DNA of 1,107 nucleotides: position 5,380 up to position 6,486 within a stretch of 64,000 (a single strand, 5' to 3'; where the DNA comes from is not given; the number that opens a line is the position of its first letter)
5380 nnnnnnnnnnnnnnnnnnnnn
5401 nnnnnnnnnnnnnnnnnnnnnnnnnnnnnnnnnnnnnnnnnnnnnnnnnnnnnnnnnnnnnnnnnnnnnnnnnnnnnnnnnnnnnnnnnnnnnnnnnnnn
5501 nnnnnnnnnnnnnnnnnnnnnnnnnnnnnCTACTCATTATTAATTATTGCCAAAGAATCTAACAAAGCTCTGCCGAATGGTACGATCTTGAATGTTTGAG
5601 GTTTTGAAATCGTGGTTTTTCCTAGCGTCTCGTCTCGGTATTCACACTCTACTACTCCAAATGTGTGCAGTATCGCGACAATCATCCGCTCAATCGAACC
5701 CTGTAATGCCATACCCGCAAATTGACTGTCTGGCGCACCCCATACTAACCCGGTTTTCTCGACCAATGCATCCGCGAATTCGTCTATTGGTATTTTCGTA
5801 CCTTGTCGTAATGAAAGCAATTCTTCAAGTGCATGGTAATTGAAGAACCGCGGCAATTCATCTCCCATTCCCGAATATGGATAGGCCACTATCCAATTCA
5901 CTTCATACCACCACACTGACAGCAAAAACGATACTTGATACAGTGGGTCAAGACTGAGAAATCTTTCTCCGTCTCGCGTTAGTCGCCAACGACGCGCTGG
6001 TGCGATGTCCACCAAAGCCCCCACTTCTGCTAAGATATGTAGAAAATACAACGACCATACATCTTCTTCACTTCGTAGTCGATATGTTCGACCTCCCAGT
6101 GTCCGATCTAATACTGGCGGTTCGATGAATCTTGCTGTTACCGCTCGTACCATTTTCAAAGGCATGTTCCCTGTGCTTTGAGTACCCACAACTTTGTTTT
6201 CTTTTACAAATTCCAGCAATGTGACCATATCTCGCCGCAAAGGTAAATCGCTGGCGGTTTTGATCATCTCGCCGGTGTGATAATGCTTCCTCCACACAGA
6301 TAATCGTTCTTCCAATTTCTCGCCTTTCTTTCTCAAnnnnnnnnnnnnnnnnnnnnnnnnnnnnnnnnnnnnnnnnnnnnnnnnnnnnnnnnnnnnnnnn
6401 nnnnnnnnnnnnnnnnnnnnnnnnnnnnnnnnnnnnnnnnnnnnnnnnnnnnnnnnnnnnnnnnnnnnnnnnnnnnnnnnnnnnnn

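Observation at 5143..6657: A 196-bp near-identical direct repeat pair brackets an orphan 268-aa gene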

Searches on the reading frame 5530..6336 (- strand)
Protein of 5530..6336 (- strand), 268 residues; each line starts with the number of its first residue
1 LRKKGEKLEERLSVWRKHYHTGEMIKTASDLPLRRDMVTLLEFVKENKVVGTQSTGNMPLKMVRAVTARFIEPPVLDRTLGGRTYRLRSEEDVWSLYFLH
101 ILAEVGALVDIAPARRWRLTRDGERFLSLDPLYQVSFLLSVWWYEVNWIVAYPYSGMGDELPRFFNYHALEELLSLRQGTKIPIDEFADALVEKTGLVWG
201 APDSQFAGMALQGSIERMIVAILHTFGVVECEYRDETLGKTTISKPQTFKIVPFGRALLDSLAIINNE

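Call 9: search_protein_families(library=pfam, proteins=[window:5530-6336:-], max_evalue=0.1)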
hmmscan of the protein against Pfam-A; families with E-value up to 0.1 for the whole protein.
window:5530-6336:- (268 aa): 0 families

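Call 10: find_homologous_proteins(query=window:5530-6336:-)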
Query window:5530-6336:- (268 aa): 480 proteins with E <= 0.001 among 1574 candidates; the best 120 are listed.
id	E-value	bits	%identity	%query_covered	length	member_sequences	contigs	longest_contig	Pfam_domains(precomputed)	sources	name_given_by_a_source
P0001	5.0e-160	549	100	91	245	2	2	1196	-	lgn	-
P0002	1.9e-128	445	71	100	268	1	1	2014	-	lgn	-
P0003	1.1e-127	443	70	100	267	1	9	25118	-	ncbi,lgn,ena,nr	ncbi:MAG: hypothetical protein ISR58_12470 [Anaerolineales bacterium]|nr:hypothetical protein [Chlor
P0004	1.3e-127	443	74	99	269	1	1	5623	-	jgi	jgi:hypothetical protein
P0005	1.4e-127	443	73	99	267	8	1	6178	-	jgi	-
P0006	1.1e-124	433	69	99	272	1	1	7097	-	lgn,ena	-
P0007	4.7e-124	431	71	99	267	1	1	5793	-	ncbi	-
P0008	5.4e-123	427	69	99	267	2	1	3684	-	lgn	-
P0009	1.1e-122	426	69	99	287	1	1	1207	-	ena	-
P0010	1.2e-122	426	71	99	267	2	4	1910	-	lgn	-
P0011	9.8e-120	417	68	99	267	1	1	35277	-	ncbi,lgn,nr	ncbi:hypothetical protein JXI42_00330 [bacterium]|nr:hypothetical protein [bacterium]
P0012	1.5e-119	416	68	99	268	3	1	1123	PF27146.1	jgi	-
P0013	1.9e-109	383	64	100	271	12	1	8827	-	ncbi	-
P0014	5.1e-108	378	67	96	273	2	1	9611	-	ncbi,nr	ncbi:MAG: hypothetical protein GXO77_12360 [Calditrichaeota bacterium]|nr:hypothetical protein [Cald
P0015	4.0e-107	375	63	99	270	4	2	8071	-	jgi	-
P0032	1.4e-102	361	61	94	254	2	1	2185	PF27146.1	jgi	-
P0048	1.6e-99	351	57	100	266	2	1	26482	PF27146.1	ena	-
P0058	6.2e-98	345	59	99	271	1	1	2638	PF27146.1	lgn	-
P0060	1.9e-97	344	60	97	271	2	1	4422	PF27146.1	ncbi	-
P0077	2.9e-94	333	56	98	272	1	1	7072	PF27146.1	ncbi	-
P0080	6.2e-94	332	58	95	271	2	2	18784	PF27146.1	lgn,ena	-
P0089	6.5e-93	329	56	96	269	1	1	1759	PF27146.1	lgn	-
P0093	1.6e-92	328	61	93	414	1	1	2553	PF14559.13,PF04910.21,PF00515.35,PF13432.13,PF13428.13,PF13181.13,PF07719.24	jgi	-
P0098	8.6e-92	325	55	98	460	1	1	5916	PF07929.17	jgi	jgi:hypothetical protein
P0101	1.2e-91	325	58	96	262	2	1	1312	PF27146.1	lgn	-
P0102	1.4e-91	324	56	97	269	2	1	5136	PF27146.1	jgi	jgi:hypothetical protein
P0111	9.2e-91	322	56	97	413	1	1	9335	-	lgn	-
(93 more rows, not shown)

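Call 11: search_protein_families(library=ncbifam, proteins=[window:5530-6336:-], max_evalue=10)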
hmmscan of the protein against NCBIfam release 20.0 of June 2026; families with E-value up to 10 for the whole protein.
window:5530-6336:- (268 aa): 0 families

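Call 14: find_encoding_contigs(protein=P0001, flank=10000)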
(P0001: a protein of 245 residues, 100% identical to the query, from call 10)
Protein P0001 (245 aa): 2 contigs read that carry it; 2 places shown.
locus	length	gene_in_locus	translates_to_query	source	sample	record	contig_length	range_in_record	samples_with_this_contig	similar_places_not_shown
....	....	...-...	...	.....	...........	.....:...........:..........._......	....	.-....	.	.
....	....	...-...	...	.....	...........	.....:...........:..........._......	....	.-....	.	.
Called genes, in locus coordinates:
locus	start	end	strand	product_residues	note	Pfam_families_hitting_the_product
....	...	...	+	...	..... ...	-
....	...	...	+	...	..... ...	-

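Call 15: search_protein_families(library=pfam, proteins=[P0012, P0048, P0098, P0093, P0111], max_evalue=0.01)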
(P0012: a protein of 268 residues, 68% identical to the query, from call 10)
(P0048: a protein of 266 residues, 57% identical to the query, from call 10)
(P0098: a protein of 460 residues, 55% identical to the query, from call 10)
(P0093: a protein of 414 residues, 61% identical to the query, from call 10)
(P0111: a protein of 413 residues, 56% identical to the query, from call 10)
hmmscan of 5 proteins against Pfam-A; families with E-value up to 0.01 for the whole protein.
P0012 (268 aa): 0 families

P0048 (266 aa): 0 families

P0098 (460 aa): 1 family
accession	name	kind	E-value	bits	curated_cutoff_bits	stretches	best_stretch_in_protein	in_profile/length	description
PF07929.16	PRiA4_ORF3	-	5.5e-19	69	26.6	1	325-451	13-130/173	Plasmid pRiA4b ORF-3-like protein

P0093 (414 aa): 12 families
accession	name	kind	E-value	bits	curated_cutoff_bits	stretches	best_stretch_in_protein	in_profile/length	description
PF07719.23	TPR_2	-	6.1e-09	35.8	27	1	14-46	2-34/34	Tetratricopeptide repeat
PF13428.12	TPR_14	-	4.1e-08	33.6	23.5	1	14-53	2-41/44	Tetratricopeptide repeat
PF00515.34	TPR_1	-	1.6e-07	31.2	27.8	1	14-45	2-33/34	Tetratricopeptide repeat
PF04910.20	Tcf25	-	4.2e-07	29.8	24.2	1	2-121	88-216/337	Transcriptional repressor TCF25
PF13181.12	TPR_8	-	5.8e-07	29.6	25.7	1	14-45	2-33/34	Tetratricopeptide repeat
PF14559.12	TPR_19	-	4.2e-06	27.4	25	1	24-74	2-51/68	Tetratricopeptide repeat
PF13432.12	TPR_16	-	1.4e-05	25.9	32.7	0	84-112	1-29/65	Tetratricopeptide repeat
PF13424.12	TPR_12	-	9e-05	23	30.1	0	13-42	45-74/77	Tetratricopeptide repeat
PF07721.20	TPR_4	-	0.00017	22.3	27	0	84-105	5-26/26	Tetratricopeptide repeat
PF13174.12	TPR_6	-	0.0017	19.3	26.3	0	87-111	7-31/33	Tetratricopeptide repeat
PF13374.12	TPR_10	-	0.0018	18.7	27.5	0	88-108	10-30/42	Tetratricopeptide repeat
PF13371.12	TPR_9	-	0.0026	18.2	35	0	88-111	37-60/73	Tetratricopeptide repeat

P0111 (413 aa): 0 families

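Call 19: find_related_loci(query=A2, collection=genome_contigs, flank=6000)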
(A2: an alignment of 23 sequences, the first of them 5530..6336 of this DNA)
Query A2 (268 aa) in genome_contigs; peptide patterns used: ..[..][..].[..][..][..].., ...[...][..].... (x = any residue, [..] = any of these).
57 stretches matched a pattern; 42 encode a relative of the query (tblastn E <= 1e-3); 42 distinct loci.
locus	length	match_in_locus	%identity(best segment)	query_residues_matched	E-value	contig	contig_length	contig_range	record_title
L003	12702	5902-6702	70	1-267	1e-131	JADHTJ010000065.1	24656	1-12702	MAG: Anaerolineales bacterium isolate BS150m-G17 BS-150m-C1696, whole genome shotgun sequence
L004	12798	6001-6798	68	1-266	2e-125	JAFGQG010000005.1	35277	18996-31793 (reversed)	MAG: bacterium isolate Zod_Metabat.733 k87_232773, whole genome shotgun sequence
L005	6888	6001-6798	68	1-266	2e-125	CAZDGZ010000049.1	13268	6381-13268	MAG TPA_asm: uncultured Anaerolineaceae bacterium isolate binchicken_co291_55 genome assembly, contig: NODE_1255_length_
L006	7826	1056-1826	67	10-266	2e-112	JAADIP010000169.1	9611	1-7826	MAG: Calditrichota bacterium isolate M_MetaBat.59 contig-127_14391, whole genome shotgun sequence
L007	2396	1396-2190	63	3-267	4e-116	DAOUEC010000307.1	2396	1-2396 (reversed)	MAG TPA_asm: Anaerolineae bacterium isolate N3_163 k131_1320187, whole genome shotgun sequence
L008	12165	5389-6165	60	6-264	6e-109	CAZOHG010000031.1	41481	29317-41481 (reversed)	MAG TPA_asm: uncultured Deferribacteres bacterium isolate SRP163575_co3_314 genome assembly, contig: NODE_817_length_414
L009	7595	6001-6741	64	20-266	1e-103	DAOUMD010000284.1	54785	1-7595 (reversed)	MAG TPA_asm: Anaerolineae bacterium isolate W31_78 k127_1058846, whole genome shotgun sequence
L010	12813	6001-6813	55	3-267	1e-103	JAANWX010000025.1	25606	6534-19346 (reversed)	MAG: Chloroflexota bacterium isolate SuakinDeep_MAG43_1 MAG431_25, whole genome shotgun sequence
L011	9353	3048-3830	61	6-266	5e-103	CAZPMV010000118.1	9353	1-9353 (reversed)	MAG TPA_asm: uncultured Anaerolineales bacterium isolate binchicken_co243_252 genome assembly, contig: NODE_6796_length_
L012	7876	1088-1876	60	4-266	3e-102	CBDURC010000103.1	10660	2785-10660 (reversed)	MAG TPA_asm: uncultured Anaerolineales bacterium isolate SRR22302361_binner13_Refined_100 genome assembly, contig: ERZ25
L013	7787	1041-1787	64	16-264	3e-105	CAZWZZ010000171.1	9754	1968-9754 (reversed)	MAG TPA_asm: uncultured Caldilineaceae bacterium isolate binchicken_co15_113 genome assembly, contig: NODE_5352_length_9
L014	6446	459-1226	57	8-265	2e-98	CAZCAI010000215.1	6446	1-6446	MAG TPA_asm: uncultured Anaerolineales bacterium isolate SRP332253_co1_146 genome assembly, contig: NODE_19450_length_64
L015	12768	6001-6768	57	6-261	2e-97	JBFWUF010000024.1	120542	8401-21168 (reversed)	MAG: Blastocatellales bacterium isolate CA_2019_TPBF_64 NODE_1435_length_120542_cov_9.142873_TPBF, whole genome shotgun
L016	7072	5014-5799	56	4-265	5e-96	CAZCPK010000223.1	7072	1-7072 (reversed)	MAG TPA_asm: uncultured Anaerolineales bacterium isolate SRP141376_co2_268 genome assembly, contig: NODE_18587_length_70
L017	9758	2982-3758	54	8-267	8e-94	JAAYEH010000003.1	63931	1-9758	MAG: Rhodopirellula sp. isolate AS06rmzACSIP_8 4070_AS06, whole genome shotgun sequence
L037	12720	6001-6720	42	22-261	2e-69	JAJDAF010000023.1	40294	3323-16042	MAG: candidate division KSB1 bacterium isolate OFTM356 OFTM356_22, whole genome shotgun sequence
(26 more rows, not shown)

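Call 23: predict_structure(alignment_id=A2)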
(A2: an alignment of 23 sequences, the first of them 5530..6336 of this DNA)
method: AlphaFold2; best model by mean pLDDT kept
length: 268 residues; sequences in the alignment: 23
mean_pLDDT: 85.8   pTM: 0.85
mean pLDDT of the five models: 85.8, 85.2, 84.4, 83.5, 83.1
residues with pLDDT >= 90: 140; 70-90: 92; 50-70: 27; < 50: 9
segments of 3 or more residues with pLDDT < 50: 149-156
pLDDT, mean of each block of 10 residues (from residue 1): 66 90 97 97 94 76 92 82 69 82 93 89 97 96 74 51 86 96 95 84 76 87 95 87 88 97 78
secondary structure, 60 per line:
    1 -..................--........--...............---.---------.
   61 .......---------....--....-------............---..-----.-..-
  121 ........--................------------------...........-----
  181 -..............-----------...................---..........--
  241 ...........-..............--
elements in order: H2-19 H22-29 H32-46 H60-67 E77-80 E83-86 H94-105 H121-128 H131-146 H165-175 H184-195 H207-225 E229-238 E241-251 H253-266

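Call 25: search_solved_structures(query=A2, max_evalue=10)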
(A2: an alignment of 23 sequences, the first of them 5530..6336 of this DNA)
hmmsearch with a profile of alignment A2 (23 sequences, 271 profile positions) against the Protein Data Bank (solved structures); distinct sequences matched with E-value up to 10: 1.
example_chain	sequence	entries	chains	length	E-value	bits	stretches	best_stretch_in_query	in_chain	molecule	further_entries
4rgb_A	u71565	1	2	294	0.72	12.3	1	182-247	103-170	Carveol dehydrogenase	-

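Call 40: find_encoding_contigs(protein=P0004, flank=6000, max_places=3)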
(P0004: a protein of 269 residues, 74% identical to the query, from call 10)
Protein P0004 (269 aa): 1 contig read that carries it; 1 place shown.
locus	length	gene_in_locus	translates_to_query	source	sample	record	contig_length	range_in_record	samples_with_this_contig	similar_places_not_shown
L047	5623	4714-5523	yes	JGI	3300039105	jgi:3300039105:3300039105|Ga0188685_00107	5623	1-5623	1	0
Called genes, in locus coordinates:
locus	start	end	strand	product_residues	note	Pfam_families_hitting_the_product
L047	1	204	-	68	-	?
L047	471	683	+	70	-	-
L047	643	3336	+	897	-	PF13589:HATPase_c_3, PF00183:HSP90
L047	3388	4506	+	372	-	-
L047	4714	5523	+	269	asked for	-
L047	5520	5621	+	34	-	?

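Call 41: find_encoding_contigs(protein=P0005, flank=6000, max_places=3)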
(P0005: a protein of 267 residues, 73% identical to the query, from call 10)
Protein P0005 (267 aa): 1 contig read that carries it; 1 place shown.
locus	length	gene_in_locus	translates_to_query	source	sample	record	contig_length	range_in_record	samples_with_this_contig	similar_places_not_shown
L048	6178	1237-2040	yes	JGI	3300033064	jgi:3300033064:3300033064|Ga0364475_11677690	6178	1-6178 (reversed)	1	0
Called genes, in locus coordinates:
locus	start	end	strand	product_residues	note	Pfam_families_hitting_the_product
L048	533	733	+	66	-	PF00313:CSD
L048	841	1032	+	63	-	-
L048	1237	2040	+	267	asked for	-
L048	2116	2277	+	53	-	-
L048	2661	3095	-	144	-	-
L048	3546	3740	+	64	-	PF09957:VapB_antitoxin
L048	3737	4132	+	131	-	PF01850:PIN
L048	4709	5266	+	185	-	PF04191:PEMT, PF04140:ICMT (weak)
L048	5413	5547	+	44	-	-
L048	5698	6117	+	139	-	PF05534:HicB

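Call 42: find_encoding_contigs(protein=P0006, flank=6000, max_places=3)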
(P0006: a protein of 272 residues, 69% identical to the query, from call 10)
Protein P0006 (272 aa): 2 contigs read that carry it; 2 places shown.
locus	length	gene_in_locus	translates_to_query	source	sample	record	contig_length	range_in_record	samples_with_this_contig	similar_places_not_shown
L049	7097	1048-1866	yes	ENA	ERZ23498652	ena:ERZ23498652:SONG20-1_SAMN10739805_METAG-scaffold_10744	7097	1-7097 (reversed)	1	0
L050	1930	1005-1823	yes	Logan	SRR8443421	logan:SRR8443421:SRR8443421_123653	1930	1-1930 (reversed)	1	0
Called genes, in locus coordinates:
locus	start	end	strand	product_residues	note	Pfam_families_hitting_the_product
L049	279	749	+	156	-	-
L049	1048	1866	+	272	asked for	-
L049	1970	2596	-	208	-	PF06445:GyrI-like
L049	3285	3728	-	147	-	PF14376:Haem_bd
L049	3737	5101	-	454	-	PF00291:PALP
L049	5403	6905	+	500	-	PF00501:AMP-binding, PF13193:AMP-binding_C (weak)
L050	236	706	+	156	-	-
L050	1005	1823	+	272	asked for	-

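Call 62: search_protein_families(library=padloc, proteins=[window:5530-6336:-], max_evalue=0.1)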
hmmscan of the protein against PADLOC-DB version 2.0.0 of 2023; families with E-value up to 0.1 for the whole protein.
window:5530-6336:- (268 aa): 0 families

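Call 63: search_protein_families(library=phrogs, proteins=[window:5530-6336:-], max_evalue=0.1)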
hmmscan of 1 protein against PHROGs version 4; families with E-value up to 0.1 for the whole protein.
window:5530-6336:- (268 aa): 0 families

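Call 75: search_protein_families(library=pfam, proteins=[L006:203-493:+, L006:490-753:+, L037:5219-5527:+, L037:5524-5898:+, L037:7105-8325:+, L006:2070-2831:+], max_evalue=0.01)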
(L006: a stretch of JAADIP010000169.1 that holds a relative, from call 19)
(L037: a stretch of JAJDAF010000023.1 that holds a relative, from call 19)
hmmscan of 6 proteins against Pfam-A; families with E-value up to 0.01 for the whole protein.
L006:203-493:+ (96 aa): 1 family
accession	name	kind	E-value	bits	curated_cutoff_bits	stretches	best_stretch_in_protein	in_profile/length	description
PF02604.26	PhdYeFM_antitox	-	3.7e-18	65.5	29.8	1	8-77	2-71/74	Antitoxin Phd_YefM, type II toxin-antitoxin system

L006:490-753:+ (87 aa): 2 families
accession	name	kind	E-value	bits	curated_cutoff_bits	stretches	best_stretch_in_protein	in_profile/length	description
PF05016.21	ParE_toxin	-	6.8e-12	46.2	23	1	3-85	1-83/89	ParE toxin of type II toxin-antitoxin system, parDE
PF06769.20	YoeB_toxin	-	0.0041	17.5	27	1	23-83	14-75/80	YoeB-like toxin of bacterial type II toxin-antitoxin system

L037:5219-5527:+ (102 aa): 1 family
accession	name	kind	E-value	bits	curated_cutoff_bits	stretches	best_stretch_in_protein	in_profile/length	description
PF01527.26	HTH_Tnp_1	-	2.4e-09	37.7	24.1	1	10-80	5-74/75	Transposase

L037:5524-5898:+ (124 aa): 2 families
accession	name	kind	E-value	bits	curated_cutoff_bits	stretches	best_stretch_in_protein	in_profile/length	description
PF13276.12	HTH_21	-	2.9e-14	53.5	28.1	1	44-100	4-60/60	HTH-like domain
PF02631.22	RecX_HTH2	-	0.0091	16.6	26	0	60-75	17-32/42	RecX, second three-helix domain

L037:7105-8325:+ (406 aa): 0 families

L006:2070-2831:+ (253 aa): 0 families

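Call 79: search_dna_similar(query=window:5530-6336:-, collection=plasmids, mode=protein, max_evalue=0.00001, max_rows=15)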
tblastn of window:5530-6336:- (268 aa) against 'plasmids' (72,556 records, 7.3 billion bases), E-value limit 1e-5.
No match.

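Call 80: search_dna_similar(query=window:5530-6336:-, collection=phages, mode=protein, max_evalue=0.00001, max_rows=10)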
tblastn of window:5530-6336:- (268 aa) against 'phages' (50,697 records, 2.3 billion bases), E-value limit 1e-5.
No match.
